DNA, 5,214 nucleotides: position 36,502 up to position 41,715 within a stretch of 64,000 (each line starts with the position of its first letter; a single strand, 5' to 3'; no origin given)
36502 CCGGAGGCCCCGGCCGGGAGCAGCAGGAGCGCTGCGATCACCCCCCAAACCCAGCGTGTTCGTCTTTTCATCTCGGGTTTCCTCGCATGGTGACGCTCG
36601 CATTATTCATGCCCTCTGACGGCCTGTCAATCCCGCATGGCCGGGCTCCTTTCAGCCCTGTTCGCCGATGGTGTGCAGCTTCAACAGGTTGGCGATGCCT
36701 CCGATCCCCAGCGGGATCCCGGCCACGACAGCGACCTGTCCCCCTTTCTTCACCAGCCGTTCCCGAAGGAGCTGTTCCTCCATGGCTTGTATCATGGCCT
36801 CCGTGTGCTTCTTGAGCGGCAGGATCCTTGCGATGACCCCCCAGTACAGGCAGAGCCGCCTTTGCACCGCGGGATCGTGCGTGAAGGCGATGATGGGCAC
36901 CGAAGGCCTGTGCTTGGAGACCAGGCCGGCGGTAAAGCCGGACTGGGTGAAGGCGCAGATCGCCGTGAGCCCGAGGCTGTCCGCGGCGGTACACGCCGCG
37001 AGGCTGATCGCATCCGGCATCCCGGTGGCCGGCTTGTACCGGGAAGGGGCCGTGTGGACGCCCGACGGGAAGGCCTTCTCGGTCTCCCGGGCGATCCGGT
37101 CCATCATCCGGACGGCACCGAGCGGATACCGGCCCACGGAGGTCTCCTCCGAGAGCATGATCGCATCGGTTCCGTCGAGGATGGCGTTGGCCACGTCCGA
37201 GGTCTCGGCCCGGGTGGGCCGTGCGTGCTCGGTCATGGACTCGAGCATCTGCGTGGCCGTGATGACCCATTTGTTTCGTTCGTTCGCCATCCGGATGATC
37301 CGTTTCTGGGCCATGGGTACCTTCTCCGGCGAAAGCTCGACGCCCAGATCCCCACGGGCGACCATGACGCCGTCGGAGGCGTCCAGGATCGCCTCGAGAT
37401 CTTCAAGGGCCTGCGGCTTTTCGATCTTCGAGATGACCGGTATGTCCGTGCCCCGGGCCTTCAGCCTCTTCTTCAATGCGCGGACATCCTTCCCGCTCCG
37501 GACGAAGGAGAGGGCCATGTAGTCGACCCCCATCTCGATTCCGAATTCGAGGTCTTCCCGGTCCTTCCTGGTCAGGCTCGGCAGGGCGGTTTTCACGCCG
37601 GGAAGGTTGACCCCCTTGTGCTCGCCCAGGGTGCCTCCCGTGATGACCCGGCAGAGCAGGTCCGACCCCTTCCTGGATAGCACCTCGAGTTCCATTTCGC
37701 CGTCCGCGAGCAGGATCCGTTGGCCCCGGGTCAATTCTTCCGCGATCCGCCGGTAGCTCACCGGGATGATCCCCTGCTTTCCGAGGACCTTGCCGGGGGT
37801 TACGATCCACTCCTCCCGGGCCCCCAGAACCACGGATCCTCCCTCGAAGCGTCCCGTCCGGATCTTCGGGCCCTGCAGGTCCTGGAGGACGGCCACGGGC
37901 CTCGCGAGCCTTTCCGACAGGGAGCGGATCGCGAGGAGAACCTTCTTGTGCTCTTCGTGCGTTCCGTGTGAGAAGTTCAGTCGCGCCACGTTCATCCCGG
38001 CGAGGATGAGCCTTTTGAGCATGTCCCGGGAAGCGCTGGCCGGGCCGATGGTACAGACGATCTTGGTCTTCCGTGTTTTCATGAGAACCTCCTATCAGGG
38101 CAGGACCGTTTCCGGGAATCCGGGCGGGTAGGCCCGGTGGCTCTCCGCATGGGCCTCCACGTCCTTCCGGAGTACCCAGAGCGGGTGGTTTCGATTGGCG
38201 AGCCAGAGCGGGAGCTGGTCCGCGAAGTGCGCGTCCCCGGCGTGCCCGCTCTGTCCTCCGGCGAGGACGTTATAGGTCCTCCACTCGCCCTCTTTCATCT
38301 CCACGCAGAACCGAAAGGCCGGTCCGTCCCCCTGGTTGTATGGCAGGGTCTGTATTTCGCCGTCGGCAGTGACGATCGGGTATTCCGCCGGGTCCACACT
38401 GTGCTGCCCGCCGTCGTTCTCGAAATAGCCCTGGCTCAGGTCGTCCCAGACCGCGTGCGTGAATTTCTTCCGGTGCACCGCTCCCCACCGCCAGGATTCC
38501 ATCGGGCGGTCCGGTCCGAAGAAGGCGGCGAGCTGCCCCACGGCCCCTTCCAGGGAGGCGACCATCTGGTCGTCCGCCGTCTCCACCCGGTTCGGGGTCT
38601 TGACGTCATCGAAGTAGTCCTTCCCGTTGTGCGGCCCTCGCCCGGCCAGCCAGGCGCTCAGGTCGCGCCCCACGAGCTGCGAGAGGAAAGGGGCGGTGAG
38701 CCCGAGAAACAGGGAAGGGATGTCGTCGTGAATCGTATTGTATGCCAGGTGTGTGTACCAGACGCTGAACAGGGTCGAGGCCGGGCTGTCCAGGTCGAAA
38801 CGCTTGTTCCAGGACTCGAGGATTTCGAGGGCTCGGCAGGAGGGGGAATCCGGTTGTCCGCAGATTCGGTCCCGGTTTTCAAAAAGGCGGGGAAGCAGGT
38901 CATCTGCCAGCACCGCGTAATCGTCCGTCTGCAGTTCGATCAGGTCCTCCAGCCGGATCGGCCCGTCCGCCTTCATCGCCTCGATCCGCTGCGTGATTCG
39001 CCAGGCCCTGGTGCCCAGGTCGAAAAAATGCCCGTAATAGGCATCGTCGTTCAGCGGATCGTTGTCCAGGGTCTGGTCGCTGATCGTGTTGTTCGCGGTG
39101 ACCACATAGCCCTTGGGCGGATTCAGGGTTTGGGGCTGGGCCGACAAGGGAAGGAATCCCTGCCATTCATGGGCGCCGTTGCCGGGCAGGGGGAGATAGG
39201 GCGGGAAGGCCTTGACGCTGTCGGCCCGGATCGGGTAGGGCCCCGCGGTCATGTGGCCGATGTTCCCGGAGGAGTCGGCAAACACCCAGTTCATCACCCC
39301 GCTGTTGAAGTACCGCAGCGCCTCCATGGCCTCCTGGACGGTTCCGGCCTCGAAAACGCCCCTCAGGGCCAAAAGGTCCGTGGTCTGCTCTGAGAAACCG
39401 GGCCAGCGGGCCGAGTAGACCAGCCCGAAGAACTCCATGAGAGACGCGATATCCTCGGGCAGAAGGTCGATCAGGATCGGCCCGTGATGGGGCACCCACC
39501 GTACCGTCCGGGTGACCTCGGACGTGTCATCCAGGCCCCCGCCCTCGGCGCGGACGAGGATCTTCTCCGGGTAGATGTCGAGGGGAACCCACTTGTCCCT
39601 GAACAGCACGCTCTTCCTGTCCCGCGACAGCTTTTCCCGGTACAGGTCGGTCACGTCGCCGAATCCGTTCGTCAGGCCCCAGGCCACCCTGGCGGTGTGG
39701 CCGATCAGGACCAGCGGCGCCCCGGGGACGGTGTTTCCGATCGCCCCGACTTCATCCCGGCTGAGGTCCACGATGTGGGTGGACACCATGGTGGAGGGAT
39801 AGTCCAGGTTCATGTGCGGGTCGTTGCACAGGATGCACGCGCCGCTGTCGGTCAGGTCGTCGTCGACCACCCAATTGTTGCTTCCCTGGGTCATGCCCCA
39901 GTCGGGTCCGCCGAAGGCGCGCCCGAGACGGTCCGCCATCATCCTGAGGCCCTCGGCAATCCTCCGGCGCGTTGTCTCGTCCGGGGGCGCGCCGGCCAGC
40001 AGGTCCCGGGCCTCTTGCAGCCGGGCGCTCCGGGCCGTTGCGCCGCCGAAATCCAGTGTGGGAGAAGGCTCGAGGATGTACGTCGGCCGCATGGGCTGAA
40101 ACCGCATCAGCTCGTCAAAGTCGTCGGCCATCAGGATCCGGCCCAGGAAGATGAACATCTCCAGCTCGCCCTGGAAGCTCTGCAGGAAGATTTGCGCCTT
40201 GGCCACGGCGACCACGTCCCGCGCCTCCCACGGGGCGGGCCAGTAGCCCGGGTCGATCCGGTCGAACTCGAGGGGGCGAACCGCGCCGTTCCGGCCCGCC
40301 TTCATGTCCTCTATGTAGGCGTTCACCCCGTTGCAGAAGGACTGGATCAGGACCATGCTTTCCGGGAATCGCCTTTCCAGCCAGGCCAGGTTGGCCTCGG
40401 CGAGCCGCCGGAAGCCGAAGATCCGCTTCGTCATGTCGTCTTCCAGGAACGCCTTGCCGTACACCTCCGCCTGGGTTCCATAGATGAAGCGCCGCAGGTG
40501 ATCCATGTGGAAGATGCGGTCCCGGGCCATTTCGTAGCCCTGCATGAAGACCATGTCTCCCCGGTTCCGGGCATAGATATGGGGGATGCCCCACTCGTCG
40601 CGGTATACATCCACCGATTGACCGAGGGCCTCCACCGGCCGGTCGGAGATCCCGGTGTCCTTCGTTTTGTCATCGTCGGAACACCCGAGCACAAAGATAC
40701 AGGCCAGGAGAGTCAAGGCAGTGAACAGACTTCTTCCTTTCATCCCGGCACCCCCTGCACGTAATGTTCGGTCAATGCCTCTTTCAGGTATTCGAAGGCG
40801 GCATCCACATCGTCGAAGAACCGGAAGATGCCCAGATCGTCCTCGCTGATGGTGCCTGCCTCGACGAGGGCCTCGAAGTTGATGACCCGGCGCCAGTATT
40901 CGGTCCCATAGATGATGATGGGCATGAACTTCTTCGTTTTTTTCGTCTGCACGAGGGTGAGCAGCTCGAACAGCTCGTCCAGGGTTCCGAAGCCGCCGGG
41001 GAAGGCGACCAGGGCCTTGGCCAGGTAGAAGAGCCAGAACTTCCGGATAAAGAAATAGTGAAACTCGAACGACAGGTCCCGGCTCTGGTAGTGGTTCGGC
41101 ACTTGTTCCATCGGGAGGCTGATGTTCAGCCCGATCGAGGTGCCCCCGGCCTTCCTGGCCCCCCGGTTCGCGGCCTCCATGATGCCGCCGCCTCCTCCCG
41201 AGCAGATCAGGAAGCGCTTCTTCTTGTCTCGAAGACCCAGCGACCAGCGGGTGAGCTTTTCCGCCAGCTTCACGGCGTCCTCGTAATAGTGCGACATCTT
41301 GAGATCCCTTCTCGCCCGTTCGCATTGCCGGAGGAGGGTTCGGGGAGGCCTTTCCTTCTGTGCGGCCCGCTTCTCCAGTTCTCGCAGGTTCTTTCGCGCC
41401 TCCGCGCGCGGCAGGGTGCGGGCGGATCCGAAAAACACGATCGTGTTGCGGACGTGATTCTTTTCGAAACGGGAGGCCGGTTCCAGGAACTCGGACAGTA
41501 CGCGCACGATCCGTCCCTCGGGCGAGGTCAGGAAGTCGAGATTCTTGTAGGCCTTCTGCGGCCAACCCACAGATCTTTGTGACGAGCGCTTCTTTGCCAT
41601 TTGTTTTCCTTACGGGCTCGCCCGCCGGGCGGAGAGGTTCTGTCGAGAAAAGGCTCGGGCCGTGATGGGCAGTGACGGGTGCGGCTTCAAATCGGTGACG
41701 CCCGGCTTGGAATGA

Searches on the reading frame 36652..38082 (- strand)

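Call 91: search_protein_families(library=pfam, proteins=[window:36652-38082:-], max_evalue=0.00001)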
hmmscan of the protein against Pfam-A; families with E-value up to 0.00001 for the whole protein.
window:36652-38082:- (476 aa): 2 families
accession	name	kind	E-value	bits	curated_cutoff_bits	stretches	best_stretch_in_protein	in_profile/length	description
PF00224.27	PK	-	4.6e-116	387.9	30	1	4-324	2-328/328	Pyruvate kinase, barrel domain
PF02887.21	PK_C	-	1.2e-31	109.6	28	1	357-470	1-114/114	Pyruvate kinase, alpha/beta domain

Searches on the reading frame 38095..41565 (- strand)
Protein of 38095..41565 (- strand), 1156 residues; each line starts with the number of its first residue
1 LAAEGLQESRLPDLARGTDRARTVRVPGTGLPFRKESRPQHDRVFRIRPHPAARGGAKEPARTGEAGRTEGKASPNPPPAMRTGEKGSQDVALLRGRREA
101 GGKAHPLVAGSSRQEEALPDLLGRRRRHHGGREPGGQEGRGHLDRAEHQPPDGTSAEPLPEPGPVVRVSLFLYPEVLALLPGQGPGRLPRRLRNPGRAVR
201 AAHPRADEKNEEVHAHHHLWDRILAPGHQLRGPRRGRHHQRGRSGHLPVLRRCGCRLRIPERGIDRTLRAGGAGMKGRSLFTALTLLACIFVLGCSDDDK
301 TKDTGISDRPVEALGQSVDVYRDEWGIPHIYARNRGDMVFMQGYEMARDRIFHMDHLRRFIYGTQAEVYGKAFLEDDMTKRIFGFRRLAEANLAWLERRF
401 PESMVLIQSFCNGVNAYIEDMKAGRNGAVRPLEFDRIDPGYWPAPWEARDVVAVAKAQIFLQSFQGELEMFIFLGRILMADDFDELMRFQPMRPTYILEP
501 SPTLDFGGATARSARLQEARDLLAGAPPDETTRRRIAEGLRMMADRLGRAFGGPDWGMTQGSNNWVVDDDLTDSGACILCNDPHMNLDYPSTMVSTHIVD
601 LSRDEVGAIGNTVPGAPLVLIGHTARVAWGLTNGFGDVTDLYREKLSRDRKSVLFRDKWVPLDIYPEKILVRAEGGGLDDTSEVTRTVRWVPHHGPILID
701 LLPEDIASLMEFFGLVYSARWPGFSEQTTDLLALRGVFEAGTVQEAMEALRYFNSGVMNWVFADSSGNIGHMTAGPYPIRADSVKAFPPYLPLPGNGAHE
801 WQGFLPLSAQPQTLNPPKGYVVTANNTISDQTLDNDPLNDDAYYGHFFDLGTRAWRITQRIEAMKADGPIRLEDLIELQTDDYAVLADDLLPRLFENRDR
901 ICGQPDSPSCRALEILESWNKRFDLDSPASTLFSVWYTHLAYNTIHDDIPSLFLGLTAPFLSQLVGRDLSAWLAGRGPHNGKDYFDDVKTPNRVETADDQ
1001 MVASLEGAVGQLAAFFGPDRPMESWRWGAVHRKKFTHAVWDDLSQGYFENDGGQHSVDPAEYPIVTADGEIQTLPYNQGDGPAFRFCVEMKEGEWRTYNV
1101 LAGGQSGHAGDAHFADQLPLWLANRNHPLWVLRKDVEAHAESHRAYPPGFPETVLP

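Call 91: search_protein_families(library=pfam, proteins=[window:38095-41565:-], max_evalue=0.00001)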
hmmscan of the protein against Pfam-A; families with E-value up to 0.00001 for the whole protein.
window:38095-41565:- (1156 aa): 1 family
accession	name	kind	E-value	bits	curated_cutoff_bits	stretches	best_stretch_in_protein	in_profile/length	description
PF01804.23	Penicil_amidase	-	1.8e-161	540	21.3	1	318-1137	2-674/675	Penicillin amidase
